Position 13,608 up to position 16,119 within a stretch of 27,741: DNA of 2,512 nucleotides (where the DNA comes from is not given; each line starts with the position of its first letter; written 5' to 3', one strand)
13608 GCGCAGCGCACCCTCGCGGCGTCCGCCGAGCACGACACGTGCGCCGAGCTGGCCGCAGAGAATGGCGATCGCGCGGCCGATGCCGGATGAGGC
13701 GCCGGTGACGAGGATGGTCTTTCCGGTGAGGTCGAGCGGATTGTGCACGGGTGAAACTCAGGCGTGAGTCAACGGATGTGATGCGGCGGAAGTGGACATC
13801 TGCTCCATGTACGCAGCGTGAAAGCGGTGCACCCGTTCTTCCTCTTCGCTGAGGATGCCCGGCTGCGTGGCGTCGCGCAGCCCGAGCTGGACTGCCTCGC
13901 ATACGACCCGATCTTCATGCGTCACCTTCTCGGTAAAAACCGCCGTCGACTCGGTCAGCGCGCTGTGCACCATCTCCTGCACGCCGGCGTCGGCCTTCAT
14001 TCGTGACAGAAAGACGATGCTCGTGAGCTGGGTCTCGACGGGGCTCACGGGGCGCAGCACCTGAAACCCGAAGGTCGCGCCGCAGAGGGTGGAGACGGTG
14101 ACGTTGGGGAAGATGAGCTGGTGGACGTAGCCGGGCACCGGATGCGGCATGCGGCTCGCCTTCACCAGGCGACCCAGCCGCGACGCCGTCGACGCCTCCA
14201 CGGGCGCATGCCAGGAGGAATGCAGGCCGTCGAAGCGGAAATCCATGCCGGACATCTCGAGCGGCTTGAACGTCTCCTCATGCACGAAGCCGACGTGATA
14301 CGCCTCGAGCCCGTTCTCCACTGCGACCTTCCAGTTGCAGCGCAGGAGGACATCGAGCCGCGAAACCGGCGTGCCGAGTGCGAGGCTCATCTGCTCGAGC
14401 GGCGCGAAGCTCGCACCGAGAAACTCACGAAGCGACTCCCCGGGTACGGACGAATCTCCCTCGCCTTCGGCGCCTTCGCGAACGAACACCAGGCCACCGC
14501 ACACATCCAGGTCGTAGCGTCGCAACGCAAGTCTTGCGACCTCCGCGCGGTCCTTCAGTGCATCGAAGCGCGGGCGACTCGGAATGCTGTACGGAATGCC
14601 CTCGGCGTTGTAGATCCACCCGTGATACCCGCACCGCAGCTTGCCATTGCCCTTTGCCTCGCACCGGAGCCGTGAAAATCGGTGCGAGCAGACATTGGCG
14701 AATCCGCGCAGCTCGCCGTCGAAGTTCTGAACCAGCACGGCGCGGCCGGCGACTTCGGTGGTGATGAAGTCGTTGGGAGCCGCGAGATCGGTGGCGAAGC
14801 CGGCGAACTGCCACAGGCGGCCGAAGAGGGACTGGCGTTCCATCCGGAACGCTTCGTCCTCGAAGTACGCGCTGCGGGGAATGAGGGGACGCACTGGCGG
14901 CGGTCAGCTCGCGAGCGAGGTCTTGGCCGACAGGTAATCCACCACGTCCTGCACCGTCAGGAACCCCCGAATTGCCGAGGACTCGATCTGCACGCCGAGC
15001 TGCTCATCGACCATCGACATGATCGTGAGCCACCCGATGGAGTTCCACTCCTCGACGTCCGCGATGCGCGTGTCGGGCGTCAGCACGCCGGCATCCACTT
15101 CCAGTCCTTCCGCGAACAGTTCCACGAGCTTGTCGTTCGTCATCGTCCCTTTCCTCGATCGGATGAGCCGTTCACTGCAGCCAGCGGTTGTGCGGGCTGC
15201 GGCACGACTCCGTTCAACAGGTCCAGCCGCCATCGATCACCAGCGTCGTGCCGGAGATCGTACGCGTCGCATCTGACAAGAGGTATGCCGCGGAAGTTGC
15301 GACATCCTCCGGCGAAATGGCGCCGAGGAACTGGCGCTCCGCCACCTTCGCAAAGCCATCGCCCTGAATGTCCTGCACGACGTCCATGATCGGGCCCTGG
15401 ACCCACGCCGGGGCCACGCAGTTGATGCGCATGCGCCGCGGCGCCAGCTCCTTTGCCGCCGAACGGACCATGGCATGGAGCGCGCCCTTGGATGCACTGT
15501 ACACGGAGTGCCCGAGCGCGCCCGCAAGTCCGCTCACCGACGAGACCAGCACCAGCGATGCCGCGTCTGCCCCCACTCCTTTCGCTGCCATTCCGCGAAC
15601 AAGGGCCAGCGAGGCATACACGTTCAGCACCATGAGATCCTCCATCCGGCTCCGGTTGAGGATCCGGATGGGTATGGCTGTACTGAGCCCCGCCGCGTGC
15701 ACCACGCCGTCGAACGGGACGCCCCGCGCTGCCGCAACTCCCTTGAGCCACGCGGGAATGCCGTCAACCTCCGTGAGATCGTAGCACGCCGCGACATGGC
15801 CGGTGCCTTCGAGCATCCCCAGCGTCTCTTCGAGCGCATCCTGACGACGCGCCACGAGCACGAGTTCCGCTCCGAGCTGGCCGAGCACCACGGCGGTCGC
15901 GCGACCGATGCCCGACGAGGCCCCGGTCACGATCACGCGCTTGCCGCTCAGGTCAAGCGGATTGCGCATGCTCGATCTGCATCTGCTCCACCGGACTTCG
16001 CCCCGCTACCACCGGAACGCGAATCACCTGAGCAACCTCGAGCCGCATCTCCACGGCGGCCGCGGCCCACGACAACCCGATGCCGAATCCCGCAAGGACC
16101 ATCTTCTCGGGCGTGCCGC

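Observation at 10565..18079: Self-contained mini fatty-acid/polyketide line inside a polysaccharide locus, probably making a polyhydroxy-acyl amino sugar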

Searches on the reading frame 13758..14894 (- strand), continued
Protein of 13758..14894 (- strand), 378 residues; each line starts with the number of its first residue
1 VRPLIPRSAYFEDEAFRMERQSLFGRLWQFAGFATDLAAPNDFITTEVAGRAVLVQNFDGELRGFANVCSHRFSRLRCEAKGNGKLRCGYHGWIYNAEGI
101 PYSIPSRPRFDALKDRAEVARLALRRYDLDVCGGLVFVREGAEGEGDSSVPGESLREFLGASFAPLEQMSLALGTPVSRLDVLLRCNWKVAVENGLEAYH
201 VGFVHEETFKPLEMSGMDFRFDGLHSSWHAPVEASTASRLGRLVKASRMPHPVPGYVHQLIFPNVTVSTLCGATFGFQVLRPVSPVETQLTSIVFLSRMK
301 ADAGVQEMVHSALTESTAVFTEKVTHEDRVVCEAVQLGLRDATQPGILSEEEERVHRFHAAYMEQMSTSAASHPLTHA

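Call 73: predict_structure(alignment_id=A1)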
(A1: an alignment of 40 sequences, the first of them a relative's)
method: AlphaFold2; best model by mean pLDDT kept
length: 378 residues; sequences in the alignment: 40
mean_pLDDT: 92.1   pTM: 0.91
mean pLDDT of the five models: 92.1, 91.9, 91.4, 91.1, 90.5
residues with pLDDT >= 90: 313; 70-90: 40; 50-70: 15; < 50: 10
segments of 3 or more residues with pLDDT < 50: 145-149, 374-378
pLDDT, mean of each block of 10 residues (from residue 1): 96 97 95 98 97 98 97 95 96 95 73 83 95 97 56 92 97 97 98 87 83 90 96 94 95 95 98 97 98 97 96 94 95 96 92 97 90 48
secondary structure, 60 per line:
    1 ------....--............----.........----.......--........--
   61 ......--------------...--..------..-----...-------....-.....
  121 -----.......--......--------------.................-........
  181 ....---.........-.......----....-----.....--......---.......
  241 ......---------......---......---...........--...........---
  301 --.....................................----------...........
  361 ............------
elements in order: H7-10 H13-24 E29-33 H34-37 E42-48 E51-58 E61-66 E81-83 E101-103 H111-114 H116-120 E126-132 E135-140 H155-171 E173-184 H188-196 H198-204 H209-212 E218-222 E225-230 H234-246 E256-261 E265-270 E274-284 E287-297 H303-339 H350-372

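Call 75: fold_search(model_id=the predicted structure, library=pdb)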
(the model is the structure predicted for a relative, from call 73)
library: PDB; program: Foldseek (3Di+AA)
matches with E <= 10: 1508; with E <= 0.001: 182
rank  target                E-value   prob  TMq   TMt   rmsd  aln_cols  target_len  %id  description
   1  3vca                  1.8e-24  1.00  0.75  0.72   5.9       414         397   20  Quaternary Ammonium Oxidative Demethylation: X-ray Crystallographic, Resonance Raman and UV-visible Spectroscopic Analys (released 2012-02-08)
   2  4quq                  2.0e-23  1.00  0.74  0.70   5.9       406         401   21  Crystal structure of stachydrine demethylase in complex with azide (released 2015-07-15)
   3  3n0q                  3.5e-23  1.00  0.75  0.71   5.7       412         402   22  Crystal structure of a Putative aromatic-ring hydroxylating dioxygenase (TM1040_3219) from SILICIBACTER SP. TM1040 at 1. (released 2010-06-09)
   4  4qup                  3.9e-23  1.00  0.71  0.65   7.0       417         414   20  Crystal structure of stachydrine demethylase with N-methyl proline from low X-ray dose composite datasets (released 2015-07-15)
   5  4qur                  4.1e-23  1.00  0.74  0.68   6.4       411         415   20  Crystal Structure of stachydrine demethylase in complex with cyanide, oxygen, and N-methyl proline in a new orientation (released 2015-07-15)
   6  8h2t_B                1.6e-22  1.00  0.68  0.60   6.8       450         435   20  Cryo-EM structure of IadD/E dioxygenase bound with IAA (released 2023-06-14)
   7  6y9d_A                1.8e-22  1.00  0.73  0.79   4.6       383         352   18  Crystal structure of the quaternary ammonium Rieske monooxygenase CntA in complex with substrate L-Carnitine (released 2020-11-18)
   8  7vju_C                2.1e-22  1.00  0.72  0.70   5.1       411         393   20  Crystal Structure of terephthalate dioxygenase from Comamonas testosteroni KF1 (released 2022-04-13)
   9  7q05_F                2.3e-22  1.00  0.74  0.73   4.5       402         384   20  Crystal structure of TPADO in complex with TPA (released 2022-03-30)
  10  7q06_D                3.9e-22  1.00  0.75  0.73   4.3       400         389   20  Crystal structure of TPADO in complex with 2-OH-TPA (released 2022-03-30)
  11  7q06_F                5.5e-22  1.00  0.73  0.72   4.6       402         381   21  Crystal structure of TPADO in complex with 2-OH-TPA (released 2022-03-30)
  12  7vju_A                6.1e-22  1.00  0.72  0.72   5.3       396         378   19  Crystal Structure of terephthalate dioxygenase from Comamonas testosteroni KF1 (released 2022-04-13)
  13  6zgp_K                6.5e-22  1.00  0.73  0.77   4.0       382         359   19  Crystal structure of the quaternary ammonium Rieske monooxygenase CntA in complex with inhibitor MMV12 (MMV020670) (released 2020-11-18)
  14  6zgp_A                6.5e-22  1.00  0.72  0.76   4.5       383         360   18  Crystal structure of the quaternary ammonium Rieske monooxygenase CntA in complex with inhibitor MMV12 (MMV020670) (released 2020-11-18)
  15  7q05_E                9.7e-22  1.00  0.73  0.68   6.9       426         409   20  Crystal structure of TPADO in complex with TPA (released 2022-03-30)
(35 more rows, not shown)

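Call 89: find_homologous_proteins(query=L016:8942-9994:+, max_evalue=1e-60)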
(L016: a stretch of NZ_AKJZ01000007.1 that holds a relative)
Query L016:8942-9994:+ (350 aa): 796 proteins with E <= 1e-60 among 7205 candidates; the best 120 are listed.
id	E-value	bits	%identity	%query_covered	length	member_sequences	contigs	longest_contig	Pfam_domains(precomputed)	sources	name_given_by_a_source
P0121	5.2e-224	761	100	100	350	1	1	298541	PF08545.17,PF08541.17,PF00195.26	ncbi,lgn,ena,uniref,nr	ncbi:3-oxoacyl-ACP synthase III family protein [Flavobacterium sp. CF136]|uniref:3-oxoacyl-ACP synth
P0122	2.9e-189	647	83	100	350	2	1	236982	PF08545.17,PF08541.17,PF00195.26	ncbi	-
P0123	2.6e-186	637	83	100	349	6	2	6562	PF08545.17,PF08541.17,PF08392.19,PF00195.26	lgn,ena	-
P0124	1.5e-185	634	81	100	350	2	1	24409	PF08545.17,PF08541.17,PF00195.26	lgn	-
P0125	3.6e-181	620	80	100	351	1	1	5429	PF08545.17,PF08541.17,PF00195.26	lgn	-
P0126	2.1e-171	588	76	100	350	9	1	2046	PF08545.17,PF08541.17,PF08392.19,PF00195.26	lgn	-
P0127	3.2e-171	587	77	100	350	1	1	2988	PF08545.17,PF08541.17,PF00195.26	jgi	jgi:3-oxoacyl-[acyl-carrier-protein] synthase-3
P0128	8.4e-170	583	76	100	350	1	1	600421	PF08545.17,PF08541.17,PF00195.26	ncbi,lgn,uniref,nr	ncbi:ketoacyl-ACP synthase III [Flavobacterium saccharophilum]|uniref:3-oxoacyl-[acyl-carrier-protei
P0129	1.9e-168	578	75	100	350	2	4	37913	PF08545.17,PF08541.17,PF08392.19,PF00195.26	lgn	-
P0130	2.8e-168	578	76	100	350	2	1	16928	PF08545.17,PF08541.17,PF00195.26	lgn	-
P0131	5.3e-168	577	74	100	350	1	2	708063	PF08545.17,PF08541.17,PF00195.26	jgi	jgi:3-oxoacyl-[acyl-carrier-protein] synthase-3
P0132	2.2e-167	575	73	100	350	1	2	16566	PF08545.17,PF08541.17,PF00195.26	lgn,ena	-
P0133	4.9e-167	574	75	100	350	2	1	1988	PF08545.17,PF08541.17,PF08392.19,PF00195.26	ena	-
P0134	7.4e-167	573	73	100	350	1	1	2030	PF08545.17,PF08541.17,PF08392.19,PF00195.26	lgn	-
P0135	2.0e-166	572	74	100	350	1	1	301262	PF08545.17,PF08541.17,PF08392.19,PF00195.26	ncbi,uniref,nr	ncbi:ketoacyl-ACP synthase III [Flavobacterium hibisci]|uniref:ketoacyl-ACP synthase III n=1 Tax=Fla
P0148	1.8e-158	545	71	100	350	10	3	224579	PF08545.17,PF08541.17,PF00195.26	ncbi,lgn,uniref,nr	ncbi:ketoacyl-ACP synthase III [Flavobacterium psychrophilum]|uniref:ketoacyl-ACP synthase III n=1 T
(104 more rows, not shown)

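Call 90: find_encoding_contigs(protein=P0148, flank=8000, max_places=2)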
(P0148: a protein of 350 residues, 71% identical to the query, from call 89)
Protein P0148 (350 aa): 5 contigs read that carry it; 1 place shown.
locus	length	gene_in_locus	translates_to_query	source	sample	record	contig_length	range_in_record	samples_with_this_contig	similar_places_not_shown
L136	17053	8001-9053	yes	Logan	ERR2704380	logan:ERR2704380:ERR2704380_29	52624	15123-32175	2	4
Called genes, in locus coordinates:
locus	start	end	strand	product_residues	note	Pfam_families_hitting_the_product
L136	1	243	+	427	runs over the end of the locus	PF04932:Wzy_C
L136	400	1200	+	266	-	PF00535:Glycos_transf_2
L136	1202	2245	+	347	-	PF01073:3Beta_HSD, PF01370:Epimerase, PF02719:Polysacc_synt_2, PF04321:RmlD_sub_bind, PF05368:NmrA, PF16363:GDP_Man_Dehyd, PF13460:NAD_binding_10, PF08485:Polysacc_syn_2C, +3 more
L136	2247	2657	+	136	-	PF05523:FdtA (weak)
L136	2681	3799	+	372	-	PF01370:Epimerase, PF14667:Polysacc_synt_C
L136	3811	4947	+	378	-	PF02350:Epimerase_2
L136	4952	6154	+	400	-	PF13439:Glyco_transf_4 (weak), PF00534:Glycos_transf_1, PF13692:Glyco_trans_1_4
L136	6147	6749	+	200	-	PF02397:Bac_transf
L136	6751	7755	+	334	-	PF00195:Chal_sti_synt_N (weak), PF08545:ACP_syn_III, PF08541:ACP_syn_III_C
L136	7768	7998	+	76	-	PF00550:PP-binding (weak)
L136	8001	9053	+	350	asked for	PF00195:Chal_sti_synt_N, PF08545:ACP_syn_III, PF08541:ACP_syn_III_C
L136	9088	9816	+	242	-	PF00106:adh_short, PF01370:Epimerase, PF05368:NmrA (weak), PF08659:KR, PF23441:SDR (faint), PF13460:NAD_binding_10 (faint), PF13561:adh_short_C2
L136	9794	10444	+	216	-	PF25087:GMPPB_C (faint), PF25084:LbH_EIF2B (weak), PF00132:Hexapep, PF14602:Hexapep_2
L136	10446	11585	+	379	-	PF01041:DegT_DnrJ_EryC1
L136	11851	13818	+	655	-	PF13727:CoA_binding_3, PF01073:3Beta_HSD, PF01370:Epimerase, PF02719:Polysacc_synt_2, PF04321:RmlD_sub_bind, PF16363:GDP_Man_Dehyd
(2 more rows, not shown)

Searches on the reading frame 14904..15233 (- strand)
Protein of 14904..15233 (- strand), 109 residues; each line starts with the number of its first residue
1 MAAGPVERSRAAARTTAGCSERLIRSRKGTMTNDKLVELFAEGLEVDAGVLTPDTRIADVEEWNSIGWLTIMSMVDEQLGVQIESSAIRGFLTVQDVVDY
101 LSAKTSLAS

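Call 3: search_protein_families(library=pfam, proteins=[window:14904-15233:-], max_evalue=0.01)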
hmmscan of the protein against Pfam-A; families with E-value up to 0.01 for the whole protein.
window:14904-15233:- (109 aa): 1 family
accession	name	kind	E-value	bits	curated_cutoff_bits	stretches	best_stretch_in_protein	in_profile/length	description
PF00550.31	PP-binding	-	2.1e-07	31.5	20.8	1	34-101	1-67/67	Phosphopantetheine attachment site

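Call 4: search_protein_families(library=ncbifam, proteins=[window:14904-15233:-], max_evalue=0.001)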
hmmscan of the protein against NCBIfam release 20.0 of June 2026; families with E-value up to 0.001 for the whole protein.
window:14904-15233:- (109 aa): 6 families
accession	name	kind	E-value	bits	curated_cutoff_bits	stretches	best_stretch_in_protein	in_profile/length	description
NF002150.0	PRK00982.1-4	subfamily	9.8e-08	32.1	66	1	34-105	8-79/80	acyl carrier protein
NF002148.0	PRK00982.1-2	subfamily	5.1e-07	29.4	71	1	32-105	5-78/79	acyl carrier protein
NF004533.0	PRK05883.1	equivalog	1.3e-05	24.9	72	1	11-102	4-94/100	acyl carrier protein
NF002147.0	PRK00982.1-1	equivalog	3.4e-05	23.6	84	1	36-104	12-80/83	acyl carrier protein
NF003757.0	PRK05350.1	equivalog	0.00016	21.7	65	1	34-102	9-77/83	acyl carrier protein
NF005079.0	PRK06508.1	equivalog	0.00076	19.8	83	0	30-83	2-55/93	acyl carrier protein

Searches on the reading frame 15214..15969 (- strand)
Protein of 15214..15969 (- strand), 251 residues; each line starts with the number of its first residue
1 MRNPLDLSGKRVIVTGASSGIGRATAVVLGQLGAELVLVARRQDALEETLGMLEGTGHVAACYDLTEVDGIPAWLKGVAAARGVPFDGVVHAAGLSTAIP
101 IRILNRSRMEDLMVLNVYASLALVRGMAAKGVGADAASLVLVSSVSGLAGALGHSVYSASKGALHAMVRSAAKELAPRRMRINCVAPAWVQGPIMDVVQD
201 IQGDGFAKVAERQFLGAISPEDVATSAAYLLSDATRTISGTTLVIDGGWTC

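Call 3: search_protein_families(library=pfam, proteins=[window:15214-15969:-], max_evalue=0.01)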
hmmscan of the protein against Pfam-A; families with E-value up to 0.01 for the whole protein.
window:15214-15969:- (251 aa): 4 families
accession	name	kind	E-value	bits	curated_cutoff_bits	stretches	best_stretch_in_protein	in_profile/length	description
PF13561.12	adh_short_C2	-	3.2e-40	138.6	27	1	16-250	1-236/236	Enoyl-(Acyl carrier protein) reductase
PF00106.31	adh_short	-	9.2e-35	120.3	26.6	1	10-195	1-187/195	short chain dehydrogenase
PF08659.16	KR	-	3.3e-14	53.7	22.6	1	12-173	3-165/180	KR domain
PF01370.27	Epimerase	-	6.6e-05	22.9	20.9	1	12-174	1-159/240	NAD dependent epimerase/dehydratase family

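Call 4: search_protein_families(library=ncbifam, proteins=[window:15214-15969:-], max_evalue=0.001)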
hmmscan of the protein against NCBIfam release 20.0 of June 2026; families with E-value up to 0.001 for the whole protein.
window:15214-15969:- (251 aa): 229 families (the best 25 are shown)
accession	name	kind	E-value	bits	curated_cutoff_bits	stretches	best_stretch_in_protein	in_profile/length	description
NF005559.1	PRK07231.1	subfamily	3.4e-42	144.7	215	1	7-250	2-248/249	glucose 1-dehydrogenase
NF047420.2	EF_P_mod_YmfI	equivalog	2.6e-39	135.4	238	1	12-249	2-235/236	elongation factor P 5-aminopentanone reductase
NF052558.1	MBtsdlDhBudC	equivalog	2.3e-37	128.9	270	1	8-250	2-242/250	meso-2,3-butanediol dehydrogenase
NF004791.0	PRK06138.1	equivalog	3e-36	125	312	1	6-250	2-250/252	SDR family oxidoreductase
NF009466.0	PRK12826.1-2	subfamily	1.2e-35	123.2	222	1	10-250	4-245/248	3-oxoacyl-ACP reductase FabG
TIGR01830.1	3oxo_ACP_reduc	equivalog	1.9e-35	122.7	297.75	1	12-248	1-237/239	3-oxoacyl-[acyl-carrier-protein] reductase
NF004198.0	PRK05653.1-3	equivalog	4.9e-33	114.6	296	1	7-249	5-246/248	3-oxoacyl-ACP reductase FabG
NF009468.0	PRK12826.1-4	equivalog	6.1e-33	114.6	318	1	6-249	4-247/256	SDR family oxidoreductase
NF004199.0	PRK05653.1-4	equivalog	2.6e-31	109.1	301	1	5-249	1-245/247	3-oxoacyl-ACP reductase FabG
NF006110.0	PRK08261.1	equivalog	2.9e-31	108.9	410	1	7-245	212-446/454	3-oxoacyl-ACP reductase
NF005467.0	PRK07060.1-5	equivalog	3.4e-31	108.7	360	1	1-250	1-243/245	SDR family oxidoreductase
NF006070.0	PRK08213.1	subfamily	1e-30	107.1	279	1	4-250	7-257/259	gluconate 5-dehydrogenase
NF004818.0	PRK06172.1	equivalog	1.3e-30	106.6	336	1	6-250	4-251/253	SDR family oxidoreductase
TIGR01963.1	PHB_DH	subfamily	2.7e-30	105.5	307.05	1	10-250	2-253/255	3-hydroxybutyrate dehydrogenase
NF005067.0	PRK06484.1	equivalog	3e-30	105.2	713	1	9-250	9-252/524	short chain dehydrogenase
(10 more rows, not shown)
